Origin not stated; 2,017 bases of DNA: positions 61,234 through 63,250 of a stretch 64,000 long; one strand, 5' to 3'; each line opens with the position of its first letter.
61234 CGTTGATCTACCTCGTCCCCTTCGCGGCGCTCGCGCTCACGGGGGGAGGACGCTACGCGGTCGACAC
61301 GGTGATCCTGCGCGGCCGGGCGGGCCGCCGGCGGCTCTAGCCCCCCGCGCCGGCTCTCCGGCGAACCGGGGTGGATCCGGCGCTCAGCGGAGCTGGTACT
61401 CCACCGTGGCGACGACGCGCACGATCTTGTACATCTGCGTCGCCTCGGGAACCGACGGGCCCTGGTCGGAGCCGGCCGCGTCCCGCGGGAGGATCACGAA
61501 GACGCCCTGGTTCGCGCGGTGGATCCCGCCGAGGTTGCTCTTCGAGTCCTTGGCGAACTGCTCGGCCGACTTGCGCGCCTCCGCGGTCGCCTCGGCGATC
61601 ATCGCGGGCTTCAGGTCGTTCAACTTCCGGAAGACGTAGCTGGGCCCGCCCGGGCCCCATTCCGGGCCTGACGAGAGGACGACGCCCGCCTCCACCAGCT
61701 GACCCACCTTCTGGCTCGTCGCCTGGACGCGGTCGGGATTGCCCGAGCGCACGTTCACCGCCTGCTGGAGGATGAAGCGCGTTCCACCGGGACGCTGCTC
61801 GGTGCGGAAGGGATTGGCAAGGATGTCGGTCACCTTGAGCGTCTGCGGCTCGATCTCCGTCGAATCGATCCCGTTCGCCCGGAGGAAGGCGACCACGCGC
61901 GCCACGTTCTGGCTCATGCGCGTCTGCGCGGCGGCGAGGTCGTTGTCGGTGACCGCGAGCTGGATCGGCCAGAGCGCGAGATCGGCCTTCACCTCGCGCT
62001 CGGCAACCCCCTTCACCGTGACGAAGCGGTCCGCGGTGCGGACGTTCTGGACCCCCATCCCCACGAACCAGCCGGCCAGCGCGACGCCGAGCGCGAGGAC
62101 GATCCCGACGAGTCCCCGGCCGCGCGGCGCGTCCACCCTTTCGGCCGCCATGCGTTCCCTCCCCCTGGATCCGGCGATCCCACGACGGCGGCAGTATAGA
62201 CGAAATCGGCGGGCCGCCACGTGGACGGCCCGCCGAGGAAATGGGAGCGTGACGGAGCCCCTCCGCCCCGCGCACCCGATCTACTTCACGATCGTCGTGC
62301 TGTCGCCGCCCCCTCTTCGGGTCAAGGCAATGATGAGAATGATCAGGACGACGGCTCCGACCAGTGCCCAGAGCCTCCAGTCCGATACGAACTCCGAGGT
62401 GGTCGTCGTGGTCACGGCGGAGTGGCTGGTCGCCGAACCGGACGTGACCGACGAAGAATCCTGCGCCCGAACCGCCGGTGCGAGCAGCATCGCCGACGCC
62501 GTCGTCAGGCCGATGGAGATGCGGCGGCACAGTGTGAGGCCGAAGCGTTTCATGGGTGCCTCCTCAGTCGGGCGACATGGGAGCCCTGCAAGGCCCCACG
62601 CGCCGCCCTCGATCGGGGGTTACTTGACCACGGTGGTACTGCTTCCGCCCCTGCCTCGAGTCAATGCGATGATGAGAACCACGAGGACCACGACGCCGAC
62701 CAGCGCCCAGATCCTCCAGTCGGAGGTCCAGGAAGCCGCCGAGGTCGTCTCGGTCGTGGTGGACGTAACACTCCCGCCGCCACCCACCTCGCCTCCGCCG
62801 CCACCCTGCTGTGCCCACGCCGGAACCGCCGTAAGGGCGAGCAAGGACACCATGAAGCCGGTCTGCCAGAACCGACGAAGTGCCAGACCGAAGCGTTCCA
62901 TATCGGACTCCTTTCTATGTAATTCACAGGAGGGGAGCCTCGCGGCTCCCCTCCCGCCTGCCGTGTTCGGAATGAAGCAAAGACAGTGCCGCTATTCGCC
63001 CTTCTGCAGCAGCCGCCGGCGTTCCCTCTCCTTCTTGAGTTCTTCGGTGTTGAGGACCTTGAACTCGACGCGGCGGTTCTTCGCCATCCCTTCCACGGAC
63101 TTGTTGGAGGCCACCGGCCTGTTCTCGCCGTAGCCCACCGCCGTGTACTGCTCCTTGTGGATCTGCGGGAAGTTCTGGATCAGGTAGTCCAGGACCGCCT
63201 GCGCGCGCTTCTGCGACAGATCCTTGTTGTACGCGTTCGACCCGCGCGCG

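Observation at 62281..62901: Tandem paralogous miniproteins: signal peptide plus conserved SDWRxW-TM-basic-STTxVK tail with almost no cargo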

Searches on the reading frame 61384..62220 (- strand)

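Call 4: search_protein_families(library=pfam, proteins=[window:61384-62220:-], max_evalue=1)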
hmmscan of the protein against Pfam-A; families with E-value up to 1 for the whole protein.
window:61384-62220:- (278 aa): 1 family
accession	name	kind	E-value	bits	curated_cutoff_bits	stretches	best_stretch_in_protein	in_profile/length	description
PF04402.19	SIMPL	-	2.2e-22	80.8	25.2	1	67-247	1-161/205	Protein of unknown function (DUF541)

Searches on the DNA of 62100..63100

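Call 68: search_rna_families(source=window, start=62100, end=63100, threshold=evalue, max_evalue=1)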
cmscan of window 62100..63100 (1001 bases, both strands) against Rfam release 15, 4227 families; matches with E-value up to 1: 0.
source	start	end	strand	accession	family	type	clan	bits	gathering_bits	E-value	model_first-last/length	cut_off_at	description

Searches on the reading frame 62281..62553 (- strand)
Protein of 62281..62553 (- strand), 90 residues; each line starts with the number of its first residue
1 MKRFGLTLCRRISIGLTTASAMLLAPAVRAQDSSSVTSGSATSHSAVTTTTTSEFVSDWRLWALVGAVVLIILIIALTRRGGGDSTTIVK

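Call 4: search_protein_families(library=pfam, proteins=[window:62284-62553:-], max_evalue=1)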
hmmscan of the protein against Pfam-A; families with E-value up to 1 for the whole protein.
seq(90 aa): 5 families
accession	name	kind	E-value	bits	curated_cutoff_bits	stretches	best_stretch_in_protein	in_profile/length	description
PF09534.15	Trp_oprn_chp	-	0.0016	18.7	29.6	1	17-85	75-144/180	Tryptophan-associated transmembrane protein (Trp_oprn_chp)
PF07490.16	Tir_receptor_N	-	0.016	15.5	25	1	32-75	204-247/269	Translocated intimin receptor (Tir) N-terminus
PF07204.16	Orthoreo_P10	-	0.024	15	21.4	1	40-77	23-60/98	Orthoreovirus membrane fusion protein p10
PF21827.1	New_glue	-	0.37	11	31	0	20-53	12-45/94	New glue protein family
PF17410.7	Stevor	-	0.39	10.7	25.4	1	24-80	205-260/275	Subtelomeric Variable Open Reading frame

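Call 5: search_protein_families(library=ncbifam, proteins=[window:62284-62553:-], max_evalue=10)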
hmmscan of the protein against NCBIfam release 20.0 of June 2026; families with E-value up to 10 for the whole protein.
seq(90 aa): 0 families

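Call 12: find_homologous_proteins(query=window:62284-62553:-, max_evalue=0.01)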
Query seq(90 aa) (90 aa): 39 proteins with E <= 0.01 among 50 candidates.
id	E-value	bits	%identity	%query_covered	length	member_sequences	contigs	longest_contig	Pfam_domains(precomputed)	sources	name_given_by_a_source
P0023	8.1e-45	167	98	100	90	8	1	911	-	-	-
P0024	6.7e-40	152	90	100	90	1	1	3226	-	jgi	jgi:hypothetical protein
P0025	8.6e-32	126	77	100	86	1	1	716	-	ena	-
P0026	1.5e-31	125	73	100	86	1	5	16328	-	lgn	-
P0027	6.0e-30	120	77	100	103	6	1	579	-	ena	-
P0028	6.4e-30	120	74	100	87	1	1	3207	-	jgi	-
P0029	1.3e-28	116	70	100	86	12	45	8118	-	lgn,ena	-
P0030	3.8e-28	114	71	100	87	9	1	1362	-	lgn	-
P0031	2.3e-27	112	69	100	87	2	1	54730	-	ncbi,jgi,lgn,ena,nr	ncbi:MAG TPA: hypothetical protein VE326_10450 [Candidatus Binatia bacterium]|nr:hypothetical protei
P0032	5.0e-27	111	70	100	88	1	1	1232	-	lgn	-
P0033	1.4e-26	109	68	100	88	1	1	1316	-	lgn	-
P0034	3.3e-25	105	69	100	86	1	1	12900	-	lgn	-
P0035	6.4e-25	104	66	100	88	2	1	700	-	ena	-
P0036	2.8e-24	102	67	100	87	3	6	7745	-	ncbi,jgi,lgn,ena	-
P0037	6.3e-23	98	60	100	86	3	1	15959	-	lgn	-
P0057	1.5e-18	84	92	41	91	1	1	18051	-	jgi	jgi:ABC-type phosphate transport system permease subunit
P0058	1.3e-13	68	54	96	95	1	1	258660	-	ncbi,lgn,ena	-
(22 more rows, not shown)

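Call 20: find_encoding_contigs(protein=P0058, flank=7000, max_places=2)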
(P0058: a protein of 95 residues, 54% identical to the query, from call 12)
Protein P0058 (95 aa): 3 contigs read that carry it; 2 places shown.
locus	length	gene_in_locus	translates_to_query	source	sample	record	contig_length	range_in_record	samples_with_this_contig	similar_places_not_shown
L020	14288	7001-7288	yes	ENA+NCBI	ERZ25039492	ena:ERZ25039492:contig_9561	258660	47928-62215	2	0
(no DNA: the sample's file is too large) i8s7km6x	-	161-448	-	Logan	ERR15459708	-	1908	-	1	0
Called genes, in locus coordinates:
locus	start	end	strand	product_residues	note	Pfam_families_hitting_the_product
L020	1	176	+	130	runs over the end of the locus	PF00903:Glyoxalase, PF18029:Glyoxalase_6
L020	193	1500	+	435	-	PF13231:PMT_2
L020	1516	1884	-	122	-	PF00903:Glyoxalase, PF12681:Glyoxalase_2, PF18029:Glyoxalase_6 (weak)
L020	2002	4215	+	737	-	PF00069:Pkinase, PF07714:PK_Tyr_Ser-Thr, PF01636:APH (weak), PF13428:TPR_14 (faint), PF07719:TPR_2 (faint), PF13432:TPR_16 (faint), PF21033:RMD1-3 (faint), PF14559:TPR_19 (weak), +6 more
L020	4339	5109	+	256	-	PF04402:SIMPL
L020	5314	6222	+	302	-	PF13505:OMP_b-brl (weak), PF02412:TSP_3 (faint)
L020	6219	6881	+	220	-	PF00691:OmpA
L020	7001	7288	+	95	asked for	-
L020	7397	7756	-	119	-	-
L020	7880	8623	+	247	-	-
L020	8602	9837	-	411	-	PF04551:GcpE, PF26540:GcpE_C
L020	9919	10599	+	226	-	PF01209:Ubie_methyltran, PF13489:Methyltransf_23 (weak), PF13847:Methyltransf_31, PF08241:Methyltransf_11, PF08242:Methyltransf_12, PF13649:Methyltransf_25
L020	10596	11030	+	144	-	PF01643:Acyl-ACP_TE (weak), PF13279:4HBT_2, PF03061:4HBT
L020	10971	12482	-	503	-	PF00501:AMP-binding, PF13193:AMP-binding_C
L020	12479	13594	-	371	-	PF02746:MR_MLE_N, PF21508:MenC_N (weak), PF13378:MR_MLE_C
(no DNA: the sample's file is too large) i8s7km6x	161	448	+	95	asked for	-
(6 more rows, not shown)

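Call 21: find_encoding_contigs(protein=P0057, flank=7000, max_places=2)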
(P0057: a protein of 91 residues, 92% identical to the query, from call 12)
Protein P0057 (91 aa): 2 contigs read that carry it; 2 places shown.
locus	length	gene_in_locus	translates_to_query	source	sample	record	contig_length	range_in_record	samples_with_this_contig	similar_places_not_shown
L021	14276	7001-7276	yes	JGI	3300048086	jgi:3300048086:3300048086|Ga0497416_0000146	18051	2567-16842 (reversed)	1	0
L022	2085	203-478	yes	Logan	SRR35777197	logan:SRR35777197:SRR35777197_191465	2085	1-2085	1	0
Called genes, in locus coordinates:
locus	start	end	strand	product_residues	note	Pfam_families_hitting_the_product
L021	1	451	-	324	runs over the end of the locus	PF01965:DJ-1_PfpI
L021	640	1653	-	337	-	PF01965:DJ-1_PfpI, PF00165:HTH_AraC, PF12833:HTH_18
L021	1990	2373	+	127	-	PF05656:DUF805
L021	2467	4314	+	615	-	PF14417:MEDS, PF00512:HisKA, PF02518:HATPase_c, PF00072:Response_reg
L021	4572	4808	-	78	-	-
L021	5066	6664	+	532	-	PF13505:OMP_b-brl, PF02412:TSP_3 (faint), PF00691:OmpA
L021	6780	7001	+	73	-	-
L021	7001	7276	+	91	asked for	-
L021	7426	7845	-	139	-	PF07681:DoxX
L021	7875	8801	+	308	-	PF04321:RmlD_sub_bind, PF05368:NmrA, PF01073:3Beta_HSD, PF01370:Epimerase, PF13460:NAD_binding_10, PF07993:NAD_binding_4, PF16363:GDP_Man_Dehyd (weak)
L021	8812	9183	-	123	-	-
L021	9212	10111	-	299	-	PF00892:EamA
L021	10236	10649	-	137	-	-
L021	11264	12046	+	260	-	-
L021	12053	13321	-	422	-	PF04551:GcpE, PF26540:GcpE_C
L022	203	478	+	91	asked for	-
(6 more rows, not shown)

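Call 74: search_protein_families(library=phrogs, proteins=[window:62281-62553:-], max_evalue=0.01)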
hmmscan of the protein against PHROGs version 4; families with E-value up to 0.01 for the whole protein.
window:62281-62553:- (90 aa): 0 families

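Call 75: search_protein_families(library=padloc, proteins=[window:62281-62553:-], max_evalue=0.01)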
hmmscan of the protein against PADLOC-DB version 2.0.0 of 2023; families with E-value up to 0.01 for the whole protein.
window:62281-62553:- (90 aa): 0 families
